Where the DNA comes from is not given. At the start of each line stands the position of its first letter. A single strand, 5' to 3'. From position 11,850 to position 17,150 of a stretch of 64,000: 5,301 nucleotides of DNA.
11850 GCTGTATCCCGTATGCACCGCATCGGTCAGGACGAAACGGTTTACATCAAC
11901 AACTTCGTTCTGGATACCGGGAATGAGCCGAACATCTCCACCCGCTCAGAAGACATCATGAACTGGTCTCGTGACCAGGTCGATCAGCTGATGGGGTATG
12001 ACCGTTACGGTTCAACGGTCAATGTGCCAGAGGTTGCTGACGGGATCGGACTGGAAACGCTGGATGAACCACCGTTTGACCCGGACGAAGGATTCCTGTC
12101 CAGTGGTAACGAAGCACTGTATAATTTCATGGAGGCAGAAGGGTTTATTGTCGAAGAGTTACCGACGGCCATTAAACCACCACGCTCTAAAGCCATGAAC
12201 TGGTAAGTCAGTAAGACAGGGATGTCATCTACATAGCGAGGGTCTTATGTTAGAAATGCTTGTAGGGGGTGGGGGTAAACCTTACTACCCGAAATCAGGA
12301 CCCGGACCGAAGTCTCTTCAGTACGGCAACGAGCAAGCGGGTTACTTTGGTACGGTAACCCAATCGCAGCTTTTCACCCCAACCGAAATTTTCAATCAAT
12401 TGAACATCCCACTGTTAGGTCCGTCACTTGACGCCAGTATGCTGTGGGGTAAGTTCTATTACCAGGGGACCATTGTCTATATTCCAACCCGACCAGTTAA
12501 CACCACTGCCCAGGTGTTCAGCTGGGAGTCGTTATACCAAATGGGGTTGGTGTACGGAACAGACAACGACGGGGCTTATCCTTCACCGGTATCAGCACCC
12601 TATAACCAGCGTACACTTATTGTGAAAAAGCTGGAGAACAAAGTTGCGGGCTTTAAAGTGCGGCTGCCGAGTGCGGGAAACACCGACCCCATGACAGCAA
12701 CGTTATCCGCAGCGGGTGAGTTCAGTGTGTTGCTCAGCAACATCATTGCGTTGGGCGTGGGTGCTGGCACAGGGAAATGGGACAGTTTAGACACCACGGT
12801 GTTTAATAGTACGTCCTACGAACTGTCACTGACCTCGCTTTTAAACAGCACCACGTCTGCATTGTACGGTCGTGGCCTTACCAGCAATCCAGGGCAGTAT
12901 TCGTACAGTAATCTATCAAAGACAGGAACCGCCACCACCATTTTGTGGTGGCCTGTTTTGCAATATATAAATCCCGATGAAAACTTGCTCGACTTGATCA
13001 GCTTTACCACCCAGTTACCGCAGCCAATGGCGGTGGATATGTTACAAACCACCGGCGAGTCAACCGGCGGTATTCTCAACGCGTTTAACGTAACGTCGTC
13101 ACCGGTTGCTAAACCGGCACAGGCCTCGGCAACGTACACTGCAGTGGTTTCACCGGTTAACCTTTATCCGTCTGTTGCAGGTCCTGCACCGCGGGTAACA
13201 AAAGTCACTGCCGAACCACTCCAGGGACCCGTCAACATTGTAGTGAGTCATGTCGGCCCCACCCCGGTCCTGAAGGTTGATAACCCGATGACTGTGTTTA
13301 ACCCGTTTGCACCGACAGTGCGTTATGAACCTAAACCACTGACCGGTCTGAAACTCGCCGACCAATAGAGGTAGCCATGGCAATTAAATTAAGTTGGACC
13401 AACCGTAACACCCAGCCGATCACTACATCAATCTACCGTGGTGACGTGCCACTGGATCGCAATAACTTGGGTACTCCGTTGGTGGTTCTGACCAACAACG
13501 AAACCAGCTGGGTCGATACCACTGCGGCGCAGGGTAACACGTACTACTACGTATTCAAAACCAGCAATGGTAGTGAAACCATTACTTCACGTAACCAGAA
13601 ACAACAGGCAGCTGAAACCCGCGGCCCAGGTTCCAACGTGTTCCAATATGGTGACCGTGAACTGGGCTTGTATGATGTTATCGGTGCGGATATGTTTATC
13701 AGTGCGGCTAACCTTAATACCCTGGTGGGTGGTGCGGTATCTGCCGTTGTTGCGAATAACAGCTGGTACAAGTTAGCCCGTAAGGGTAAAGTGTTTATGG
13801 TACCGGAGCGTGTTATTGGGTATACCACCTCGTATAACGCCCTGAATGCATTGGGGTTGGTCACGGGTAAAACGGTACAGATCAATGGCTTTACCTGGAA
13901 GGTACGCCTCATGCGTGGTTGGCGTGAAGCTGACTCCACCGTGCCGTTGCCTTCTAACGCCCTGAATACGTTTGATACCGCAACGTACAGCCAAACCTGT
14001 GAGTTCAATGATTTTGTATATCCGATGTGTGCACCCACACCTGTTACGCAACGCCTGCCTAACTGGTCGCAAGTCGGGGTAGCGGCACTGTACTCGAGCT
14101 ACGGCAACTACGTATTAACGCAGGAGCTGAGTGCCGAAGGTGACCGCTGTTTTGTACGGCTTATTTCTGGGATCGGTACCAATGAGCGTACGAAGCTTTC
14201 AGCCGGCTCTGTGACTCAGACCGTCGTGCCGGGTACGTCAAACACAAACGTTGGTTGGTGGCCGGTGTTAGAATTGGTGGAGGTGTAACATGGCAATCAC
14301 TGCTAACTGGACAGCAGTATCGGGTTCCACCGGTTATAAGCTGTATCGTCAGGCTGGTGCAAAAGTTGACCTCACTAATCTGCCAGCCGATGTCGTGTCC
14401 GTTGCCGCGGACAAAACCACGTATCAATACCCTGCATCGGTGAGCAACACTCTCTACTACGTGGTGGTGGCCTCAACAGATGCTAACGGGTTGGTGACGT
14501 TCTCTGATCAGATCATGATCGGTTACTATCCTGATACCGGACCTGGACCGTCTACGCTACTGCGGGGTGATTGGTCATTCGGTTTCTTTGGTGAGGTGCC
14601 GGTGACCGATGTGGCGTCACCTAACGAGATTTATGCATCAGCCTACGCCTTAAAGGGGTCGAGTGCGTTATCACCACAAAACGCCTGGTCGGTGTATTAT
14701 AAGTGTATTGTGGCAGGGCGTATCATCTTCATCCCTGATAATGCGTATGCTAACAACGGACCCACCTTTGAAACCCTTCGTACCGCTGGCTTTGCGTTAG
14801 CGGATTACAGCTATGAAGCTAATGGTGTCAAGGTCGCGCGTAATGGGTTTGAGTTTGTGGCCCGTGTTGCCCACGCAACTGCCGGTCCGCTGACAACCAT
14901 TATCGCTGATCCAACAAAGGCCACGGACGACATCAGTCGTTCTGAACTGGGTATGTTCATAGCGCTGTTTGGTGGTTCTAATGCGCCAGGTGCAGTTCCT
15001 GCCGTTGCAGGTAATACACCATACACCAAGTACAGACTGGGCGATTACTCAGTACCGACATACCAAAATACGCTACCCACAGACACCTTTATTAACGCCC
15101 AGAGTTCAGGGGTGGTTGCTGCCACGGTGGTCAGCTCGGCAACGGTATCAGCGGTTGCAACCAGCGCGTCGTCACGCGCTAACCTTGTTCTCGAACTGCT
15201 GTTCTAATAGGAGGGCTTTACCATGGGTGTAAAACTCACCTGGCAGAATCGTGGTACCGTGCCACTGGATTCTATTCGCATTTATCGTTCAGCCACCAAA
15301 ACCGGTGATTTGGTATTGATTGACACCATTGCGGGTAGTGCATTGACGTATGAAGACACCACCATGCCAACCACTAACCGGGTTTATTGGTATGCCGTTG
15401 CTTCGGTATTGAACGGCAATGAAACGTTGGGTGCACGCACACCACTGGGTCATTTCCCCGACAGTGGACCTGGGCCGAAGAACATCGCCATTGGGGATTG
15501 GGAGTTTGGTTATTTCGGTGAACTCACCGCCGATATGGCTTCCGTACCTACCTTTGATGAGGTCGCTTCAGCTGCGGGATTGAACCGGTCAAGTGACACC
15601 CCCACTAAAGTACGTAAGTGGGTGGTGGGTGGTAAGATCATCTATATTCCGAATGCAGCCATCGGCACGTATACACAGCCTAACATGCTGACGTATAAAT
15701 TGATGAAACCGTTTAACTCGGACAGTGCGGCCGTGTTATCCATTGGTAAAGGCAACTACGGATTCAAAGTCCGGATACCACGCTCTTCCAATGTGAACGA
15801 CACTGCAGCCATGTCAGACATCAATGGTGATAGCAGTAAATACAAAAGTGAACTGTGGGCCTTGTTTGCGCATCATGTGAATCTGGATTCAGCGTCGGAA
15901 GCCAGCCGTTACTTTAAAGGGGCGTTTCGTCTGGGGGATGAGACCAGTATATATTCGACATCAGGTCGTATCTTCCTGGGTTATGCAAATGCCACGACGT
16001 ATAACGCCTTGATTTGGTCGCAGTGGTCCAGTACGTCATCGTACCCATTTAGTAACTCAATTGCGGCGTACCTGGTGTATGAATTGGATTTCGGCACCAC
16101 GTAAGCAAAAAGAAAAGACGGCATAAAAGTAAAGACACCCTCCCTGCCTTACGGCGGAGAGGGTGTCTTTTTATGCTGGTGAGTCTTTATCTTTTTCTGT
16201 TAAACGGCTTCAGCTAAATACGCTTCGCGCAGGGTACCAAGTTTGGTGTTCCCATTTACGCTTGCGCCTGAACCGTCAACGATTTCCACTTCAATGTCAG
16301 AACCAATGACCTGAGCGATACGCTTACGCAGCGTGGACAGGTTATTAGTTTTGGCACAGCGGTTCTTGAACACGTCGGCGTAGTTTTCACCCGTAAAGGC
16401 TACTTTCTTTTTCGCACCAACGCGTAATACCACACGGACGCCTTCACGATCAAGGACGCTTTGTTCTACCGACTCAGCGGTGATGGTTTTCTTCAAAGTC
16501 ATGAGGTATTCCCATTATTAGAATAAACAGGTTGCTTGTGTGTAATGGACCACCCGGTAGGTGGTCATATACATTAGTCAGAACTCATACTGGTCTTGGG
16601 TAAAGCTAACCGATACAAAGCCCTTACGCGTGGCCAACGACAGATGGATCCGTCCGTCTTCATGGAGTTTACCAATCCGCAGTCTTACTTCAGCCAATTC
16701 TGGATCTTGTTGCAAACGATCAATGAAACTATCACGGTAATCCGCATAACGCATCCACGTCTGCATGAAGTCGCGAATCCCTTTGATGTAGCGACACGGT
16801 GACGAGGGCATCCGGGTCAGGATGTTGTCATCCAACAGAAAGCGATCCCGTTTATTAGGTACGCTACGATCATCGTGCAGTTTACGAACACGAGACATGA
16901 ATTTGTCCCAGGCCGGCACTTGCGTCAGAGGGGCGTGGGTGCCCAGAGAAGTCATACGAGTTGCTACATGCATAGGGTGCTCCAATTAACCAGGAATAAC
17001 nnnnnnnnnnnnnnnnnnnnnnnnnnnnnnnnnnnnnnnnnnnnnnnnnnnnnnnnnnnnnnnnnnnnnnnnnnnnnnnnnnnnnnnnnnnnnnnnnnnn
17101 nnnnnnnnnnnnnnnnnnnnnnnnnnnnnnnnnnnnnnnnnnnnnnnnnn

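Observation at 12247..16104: Seven-member paralogous receptor-binding-like family split into two inverted clusters (12247-16104 + and 28748-31487 -)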

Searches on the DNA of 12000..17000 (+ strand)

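Call 6: search_dna_similar(query=window:12000-17000:+, collection=phages, mode=near)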
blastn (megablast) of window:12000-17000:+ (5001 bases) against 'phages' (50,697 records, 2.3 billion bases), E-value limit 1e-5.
No match.

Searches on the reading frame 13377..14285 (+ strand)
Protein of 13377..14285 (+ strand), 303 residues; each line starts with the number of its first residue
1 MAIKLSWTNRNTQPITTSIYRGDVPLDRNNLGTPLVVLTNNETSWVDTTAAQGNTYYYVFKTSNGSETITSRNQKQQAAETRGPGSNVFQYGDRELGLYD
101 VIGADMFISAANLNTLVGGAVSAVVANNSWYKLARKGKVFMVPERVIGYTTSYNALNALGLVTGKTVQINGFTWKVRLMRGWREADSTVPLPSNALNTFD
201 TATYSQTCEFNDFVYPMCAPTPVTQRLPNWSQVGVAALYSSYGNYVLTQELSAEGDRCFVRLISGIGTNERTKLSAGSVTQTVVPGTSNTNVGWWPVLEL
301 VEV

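Call 4: search_protein_families(library=pfam, proteins=[window:13377-14285:+], max_evalue=1)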
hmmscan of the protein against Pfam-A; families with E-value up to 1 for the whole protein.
window:13377-14285:+ (303 aa): 0 families

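Call 5: search_protein_families(library=phrogs, proteins=[window:13377-14285:+], max_evalue=0.01)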
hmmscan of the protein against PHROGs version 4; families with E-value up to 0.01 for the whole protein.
window:13377-14285:+ (303 aa): 7 families
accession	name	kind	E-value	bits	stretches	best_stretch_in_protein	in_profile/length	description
phrog_1062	-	unknown function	1.3e-55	190.3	1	1-302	147-447/736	-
phrog_21620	-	head and packaging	2e-12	47.6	1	89-181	193-289/616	virion structural protein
phrog_3589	-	head and packaging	1.8e-11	44.6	1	82-168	159-249/512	virion structural protein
phrog_16120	-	head and packaging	5.7e-10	39.7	1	79-228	16-149/511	virion structural protein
phrog_36643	-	unknown function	3.8e-08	33.5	1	114-182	7-75/575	-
phrog_10304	-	head and packaging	1.3e-07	32.3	1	18-74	4-60/213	virion structural protein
phrog_34810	-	unknown function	7.8e-05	22.6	1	5-69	3-69/653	-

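Call 8: search_dna_similar(query=window:13377-14285:+, collection=phages, mode=protein, max_rows=40)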
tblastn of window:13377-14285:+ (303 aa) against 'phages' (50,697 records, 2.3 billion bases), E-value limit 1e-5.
Records with a match: 108; places in all: 347; records where one place covers at least 80% of the query: 78.
Best place of each record, by identity: 60-80% 2; <60% 106.
By first word of the organism name: Erwinia 42; Pseudomonas 26; Salmonella 23; Bordetella 5; Ralstonia 4; Cronobacter 2; Escherichia 2; Shewanella 1; Proteus 1; Enterobacteria 1; and 1 more.
By host as written in the record: Erwinia amylovora 20; - 20; Erwinia amylovora ATCC 29780 19; Pseudomonas aeruginosa 5; Bordetella bronchiseptica ATCC 10580 5; Pseudomonas fluorescens SBW25 4; Salmonella enterica 4; Pseudomonas aeruginosa PAO1 3; and 20 more.
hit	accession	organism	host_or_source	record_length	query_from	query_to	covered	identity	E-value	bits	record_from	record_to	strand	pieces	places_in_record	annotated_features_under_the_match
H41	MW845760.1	Erwinia phage pEa_SNUABM_37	Erwinia amylovora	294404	1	302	100%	66.9%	3e-125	399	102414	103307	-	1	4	hypothetical protein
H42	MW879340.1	Erwinia phage pEa_SNUABM_48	Erwinia amylovora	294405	1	302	100%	66.9%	3e-125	399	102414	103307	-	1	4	hypothetical protein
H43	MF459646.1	Erwinia phage vB_EamM_RisingSun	Erwinia amylovora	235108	1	302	100%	39.4%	1e-48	179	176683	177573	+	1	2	putative virion structural protein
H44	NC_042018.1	Erwinia phage vB_EamM_RisingSun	Erwinia amylovora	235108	1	302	100%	39.4%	1e-48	179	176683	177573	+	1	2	putative virion structural protein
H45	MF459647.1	Erwinia phage vB_EamM_Joad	Erwinia amylovora ATCC 29780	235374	1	302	100%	39.4%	1e-48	179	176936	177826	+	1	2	putative virion structural protein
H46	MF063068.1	Pseudomonas phage Noxifer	Pseudomonas fluorescens SBW25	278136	1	302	100%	34.6%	1e-41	159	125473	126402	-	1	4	putative virion structural protein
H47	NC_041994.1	Pseudomonas phage Noxifer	Pseudomonas fluorescens SBW25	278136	1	302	100%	34.6%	1e-41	159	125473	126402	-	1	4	putative virion structural protein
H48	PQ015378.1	Pseudomonas phage RVTF4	Pseudomonas sp.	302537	1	302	100%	33.2%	5e-38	148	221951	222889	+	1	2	virion structural protein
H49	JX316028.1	Erwinia phage phiEaH2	Erwinia amylovora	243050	1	301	99%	33.1%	2e-32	132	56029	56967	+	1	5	putative virion structural protein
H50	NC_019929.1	Erwinia phage phiEaH2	Erwinia amylovora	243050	1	301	99%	33.1%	2e-32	132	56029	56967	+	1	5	putative virion structural protein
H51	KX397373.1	Erwinia phage vB_EamM_Stratton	Erwinia amylovora ATCC 29780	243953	1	301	99%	33.1%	2e-32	132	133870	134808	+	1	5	putative virion structural protein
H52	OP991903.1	Erwinia phage vB_Ea277G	Erwinia amylovora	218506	1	302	100%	32.8%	6e-29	122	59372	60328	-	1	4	hypothetical protein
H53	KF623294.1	Erwinia phage PhiEaH1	Erwinia amylovora B0.1960 (NCAIM, ...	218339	1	302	100%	32.7%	8e-38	147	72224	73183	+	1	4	putative virion structural protein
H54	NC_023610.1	Erwinia phage PhiEaH1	Erwinia amylovora B0.1960 (NCAIM, ...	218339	1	302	100%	32.7%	8e-38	147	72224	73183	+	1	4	putative virion structural protein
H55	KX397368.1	Erwinia phage vB_EamM_Huxley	Erwinia amylovora ATCC 29780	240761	1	301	99%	32.0%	2e-30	126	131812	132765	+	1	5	putative virion structural protein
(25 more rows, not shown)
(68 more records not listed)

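Call 10: get_annotated_region(hit=H41, flank=20000)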
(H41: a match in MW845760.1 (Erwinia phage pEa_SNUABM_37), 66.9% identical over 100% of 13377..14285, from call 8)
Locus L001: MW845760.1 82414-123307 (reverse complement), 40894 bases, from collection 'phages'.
description: Erwinia phage pEa_SNUABM_37, complete genome.
organism: Erwinia phage pEa_SNUABM_37 (NCBI taxid 2859246)
taxonomy: Viruses; Duplodnaviria; Heunggongvirae; Uroviricota; Caudoviricetes
host: Erwinia amylovora; source: stream water; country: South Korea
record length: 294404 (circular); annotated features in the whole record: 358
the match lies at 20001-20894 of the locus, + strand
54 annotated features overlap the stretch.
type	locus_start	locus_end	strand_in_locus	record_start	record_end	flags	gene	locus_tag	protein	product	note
CDS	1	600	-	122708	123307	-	-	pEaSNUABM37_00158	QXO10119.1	hypothetical protein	-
CDS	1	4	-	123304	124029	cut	-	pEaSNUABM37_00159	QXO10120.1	hypothetical protein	-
CDS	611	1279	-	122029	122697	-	-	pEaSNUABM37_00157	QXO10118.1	hypothetical protein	-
CDS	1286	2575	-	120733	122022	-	-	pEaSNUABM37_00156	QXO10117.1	hypothetical protein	-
CDS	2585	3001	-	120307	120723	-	-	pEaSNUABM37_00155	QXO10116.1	hypothetical protein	-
CDS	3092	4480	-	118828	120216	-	-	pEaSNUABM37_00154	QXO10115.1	hypothetical protein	-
CDS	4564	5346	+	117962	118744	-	-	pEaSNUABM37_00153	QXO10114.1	hypothetical protein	-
CDS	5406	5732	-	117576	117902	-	-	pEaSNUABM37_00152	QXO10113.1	hypothetical protein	-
CDS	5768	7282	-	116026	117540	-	-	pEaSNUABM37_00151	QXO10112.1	hypothetical protein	-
CDS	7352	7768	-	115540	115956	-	-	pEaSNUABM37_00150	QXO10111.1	hypothetical protein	-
CDS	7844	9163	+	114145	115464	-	-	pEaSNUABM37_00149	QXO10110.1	hypothetical protein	-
CDS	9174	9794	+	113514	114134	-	-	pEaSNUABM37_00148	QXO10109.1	hypothetical protein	-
CDS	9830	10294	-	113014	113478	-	-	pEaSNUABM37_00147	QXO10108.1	hypothetical protein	-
CDS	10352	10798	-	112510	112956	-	-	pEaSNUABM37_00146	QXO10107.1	hypothetical protein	-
CDS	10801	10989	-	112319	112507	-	-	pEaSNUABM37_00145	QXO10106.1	hypothetical protein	-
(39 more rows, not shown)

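Call 36: find_homologous_proteins(query=window:13377-14285:+, max_evalue=0.001)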
Query window:13377-14285:+ (303 aa): 84 proteins with E <= 0.001 among 1861 candidates.
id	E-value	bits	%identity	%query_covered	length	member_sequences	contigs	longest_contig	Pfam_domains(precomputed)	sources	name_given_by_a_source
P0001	5.5e-189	645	94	100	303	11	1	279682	-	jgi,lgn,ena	-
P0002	1.2e-155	535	78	100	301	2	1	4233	-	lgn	-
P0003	1.4e-130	453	68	100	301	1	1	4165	-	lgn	-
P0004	8.4e-129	447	67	100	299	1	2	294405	-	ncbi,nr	ncbi:hypothetical protein pEaSNUABM37_00131 [Erwinia phage pEa_SNUABM_37]|nr:hypothetical protein pE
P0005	4.1e-124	432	66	100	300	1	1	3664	-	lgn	-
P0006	7.4e-124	431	66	100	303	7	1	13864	-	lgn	-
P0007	3.7e-120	419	63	100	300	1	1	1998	-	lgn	-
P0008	4.4e-119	415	63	100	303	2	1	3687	-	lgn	-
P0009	7.4e-118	411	63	100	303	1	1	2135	-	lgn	-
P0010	6.6e-117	408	63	100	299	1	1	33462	-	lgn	-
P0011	1.2e-114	401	61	100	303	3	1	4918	-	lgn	-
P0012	8.1e-114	398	62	100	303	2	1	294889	-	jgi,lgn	jgi:hypothetical protein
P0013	1.2e-113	397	61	100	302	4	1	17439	-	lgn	-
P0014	6.7e-113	395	62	100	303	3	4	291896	-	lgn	-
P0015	3.0e-111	389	62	100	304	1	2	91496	-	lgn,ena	-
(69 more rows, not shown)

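Call 46: predict_structure(alignment_id=A2)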
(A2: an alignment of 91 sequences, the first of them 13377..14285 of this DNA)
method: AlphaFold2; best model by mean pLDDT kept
length: 303 residues; sequences in the alignment: 91
mean_pLDDT: 92.7   pTM: 0.78
mean pLDDT of the five models: 92.7, 92.1, 91.3, 89.2, 86.7
residues with pLDDT >= 90: 239; 70-90: 60; 50-70: 4; < 50: 0
segments of 3 or more residues with pLDDT < 50: none
pLDDT, mean of each block of 10 residues (from residue 1): 88 94 97 96 93 92 95 90 89 95 97 98 97 96 97 95 97 97 90 91 90 96 93 92 89 93 87 91 73 96 86
secondary structure, 60 per line:
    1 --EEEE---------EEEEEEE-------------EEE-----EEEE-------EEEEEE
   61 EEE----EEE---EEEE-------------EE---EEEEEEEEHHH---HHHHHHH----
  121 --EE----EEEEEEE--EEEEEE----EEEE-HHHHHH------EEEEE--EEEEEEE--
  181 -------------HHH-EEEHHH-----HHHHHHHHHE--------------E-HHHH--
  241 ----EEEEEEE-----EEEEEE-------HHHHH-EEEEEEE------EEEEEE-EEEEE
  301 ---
elements in order: E3-6 E16-22 E36-38 E44-47 E55-63 E68-70 E74-77 E96-103 H110-116 E129-135 E138-143 E148-151 H153-158 E165-169 E172-178 E198-200 H209-217 H235-238 E245-251 E257-262 H270-274 E276-282 E289-294 E296-300

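Call 49: fold_search(model_id=the predicted structure, library=pdb)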
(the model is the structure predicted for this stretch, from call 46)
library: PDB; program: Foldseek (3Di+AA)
matches with E <= 10: 972; with E <= 0.001: 0
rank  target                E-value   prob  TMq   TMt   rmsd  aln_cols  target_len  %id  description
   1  4m6a_D                3.3e-02  1.00  0.21  0.64   3.9        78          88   15  N-Terminal beta-Strand Swapping in a Consensus Derived Alternative Scaffold Driven by Stabilizing Hydrophobic Interact (released 2014-02-26)
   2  3b8y_A                4.4e-02  1.00  0.22  0.22   2.5        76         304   18  Crystal Structure of Pectate Lyase PelI from Erwinia chrysanthemi in complex with tetragalacturonic acid (released 2008-04-29)
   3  6rpz                  5.8e-02  0.35  0.21  0.24  19.1       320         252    7  Cytokine receptor-like factor 3 C-terminus residues 174-442: native collected with 1.7A wavelength (released 2020-03-25)
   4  4u49_B                6.1e-02  1.00  0.22  0.21   2.1        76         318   20  Crystal structure of Pectate Lyase Pel3 from Pectobacterium carotovorum with two monomers in the A.U (released 2015-08-05)
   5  1x5i_MODEL_1_A        6.9e-02  1.00  0.21  0.47   3.5        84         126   15  The solution structure of the fourth fibronectin type III domain of human Neogenin (released 2005-11-15)
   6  4m6a_A                7.3e-02  0.99  0.18  0.54   3.7        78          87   14  N-Terminal beta-Strand Swapping in a Consensus Derived Alternative Scaffold Driven by Stabilizing Hydrophobic Interact (released 2014-02-26)
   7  6rpy                  8.6e-02  0.57  0.21  0.25  12.6       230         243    9  Cytokine receptor-like factor 3 C-terminus residues 174-442: Hg-SAD derivative (released 2020-03-25)
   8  4u49_A                9.6e-02  1.00  0.20  0.19   5.7        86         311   20  Crystal structure of Pectate Lyase Pel3 from Pectobacterium carotovorum with two monomers in the A.U (released 2015-08-05)
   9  4gh7_D                9.6e-02  0.33  0.19  0.20  15.8       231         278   10  Crystal structure of Anticalin N7A in complex with oncofetal fibronectin fragment Fn7B8 (released 2012-12-26)
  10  4m6a_E                1.0e-01  0.98  0.18  0.52   3.8        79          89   15  N-Terminal beta-Strand Swapping in a Consensus Derived Alternative Scaffold Driven by Stabilizing Hydrophobic Interact (released 2014-02-26)
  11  4u4b                  1.1e-01  1.00  0.22  0.21   9.6        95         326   18  Crystal Structure of Pectate Lyase Pel3 from Pectobacterium carotovorum with one monomer in the A.U. (released 2015-08-05)
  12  8oe0_D                1.1e-01  0.66  0.21  0.12  14.3       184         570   11  Cryo-EM structure of a pre-dimerized murine IL-12 complete extracellular signaling complex (Class 2). (released 2024-02-07)
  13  2crz_MODEL_1_A        1.1e-01  0.99  0.21  0.51   5.4        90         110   21  Solution structure of the fifth FNIII domain of human fibronectin type III domain containing protein 3a (released 2005-11-20)
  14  5n47_B                1.1e-01  0.92  0.19  0.30   8.1       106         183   17  Structure of Anticalin N7E in complex with the three-domain fragment Fn7B8 of human oncofetal fibronectin (released 2018-02-14)
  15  4m6a_C                1.2e-01  0.99  0.19  0.57   4.6        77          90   17  N-Terminal beta-Strand Swapping in a Consensus Derived Alternative Scaffold Driven by Stabilizing Hydrophobic Interact (released 2014-02-26)
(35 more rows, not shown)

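Call 50: fold_search(model_id=the predicted structure, library=viral)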
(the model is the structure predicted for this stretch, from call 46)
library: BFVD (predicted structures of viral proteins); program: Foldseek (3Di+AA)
matches with E <= 10: 679; with E <= 0.001: 36
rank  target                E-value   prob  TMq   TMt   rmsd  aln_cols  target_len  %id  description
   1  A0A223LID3            4.1e-27  1.00  0.78  0.80   3.7       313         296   35  Putative virion structural protein [Erwinia phage vB_EamM_RisingSun]
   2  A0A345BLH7            1.3e-23  1.00  0.79  0.74   4.1       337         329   24  Putative virion structural protein [Erwinia phage Wellington]
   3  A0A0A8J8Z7            2.7e-19  1.00  0.55  0.50  12.9       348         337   25  Virion structural protein [Ralstonia phage RSL2]
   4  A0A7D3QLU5            7.4e-19  1.00  0.48  0.52  11.2       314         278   21  (no name in the UniProt tables at hand)
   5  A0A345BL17            1.5e-18  1.00  0.55  0.56  13.2       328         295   20  (no name in the UniProt tables at hand)
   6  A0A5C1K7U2            1.5e-14  1.00  0.37  0.36  13.9       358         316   19  Virion structural protein [Pseudomonas phage vB_PaeM_PS119XW]
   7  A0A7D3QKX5            4.2e-14  1.00  0.40  0.39  15.3       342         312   18  (no name in the UniProt tables at hand)
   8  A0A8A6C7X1            5.5e-14  1.00  0.58  0.80   3.4       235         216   26  (no name in the UniProt tables at hand)
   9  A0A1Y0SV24            1.5e-13  1.00  0.53  0.37  14.5       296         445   24  Virion structural protein [Pseudomonas phage Noxifer]
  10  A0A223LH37            5.1e-13  1.00  0.39  0.41  14.3       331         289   14  Putative virion structural protein [Erwinia phage vB_EamM_Joad]
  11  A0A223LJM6            5.7e-13  1.00  0.47  0.50  12.8       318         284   18  Putative virion structural protein [Erwinia phage vB_EamM_Joad]
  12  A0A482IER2            2.4e-12  1.00  0.51  0.65   4.3       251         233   23  Putative virion structural protein [Erwinia phage Rebecca]
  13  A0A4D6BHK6            4.4e-12  1.00  0.53  0.39  11.5       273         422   20  (no name in the UniProt tables at hand)
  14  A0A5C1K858            6.9e-12  1.00  0.58  0.35   4.0       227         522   25  Uncharacterized protein [Pseudomonas phage vB_PaeM_PS119XW]
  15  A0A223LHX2            6.0e-11  1.00  0.51  0.28   5.7       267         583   21  Putative virion structural protein [Erwinia phage vB_EamM_RisingSun]
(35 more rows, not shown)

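Call 66: search_protein_families(library=pfam, alignment_id=A2, max_evalue=1)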
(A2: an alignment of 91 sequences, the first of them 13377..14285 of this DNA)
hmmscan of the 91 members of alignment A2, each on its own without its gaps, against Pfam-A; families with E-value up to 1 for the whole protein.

A. member 1, window:13377-14285:+ (303 aa): 0 families

B. families by the number of members that match (of 91 scanned): 21 families
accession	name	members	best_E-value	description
PF10342.15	Kre9_KNH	6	0.012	Kre9/KNH-like N-terminal Ig-like domain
PF24242.1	DUF7449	3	0.081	Domain of unknown function (DUF7449)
PF08402.16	TOBE_2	2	0.025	TOBE domain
PF02368.24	Big_2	1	4.4e-09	Bacterial Ig-like domain (group 2)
PF16583.11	ZirS_C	1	0.0052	Zinc-regulated secreted antivirulence protein C-terminal domain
PF17196.9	DUF5133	1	0.0064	Protein of unknown function (DUF5133)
PF14030.11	DUF4245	1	0.018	Protein of unknown function (DUF4245)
PF02817.22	E3_binding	1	0.044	e3 binding domain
PF15698.10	Phosphatase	1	0.049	Phosphatase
PF24701.1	DUF7664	1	0.065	Domain of unknown function (DUF7664)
PF02282.21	Herpes_UL42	1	0.075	DNA polymerase processivity factor (UL42)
PF17582.7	UL20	1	0.083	Cytomegalovirus UL20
PF07353.17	Uroplakin_II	1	0.1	Uroplakin II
PF16617.10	INTAP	1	0.12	Intersectin and clathrin adaptor AP2 binding region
PF23987.1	Phage_holin_10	1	0.14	Bacteriophage holin Pam3 gp28 family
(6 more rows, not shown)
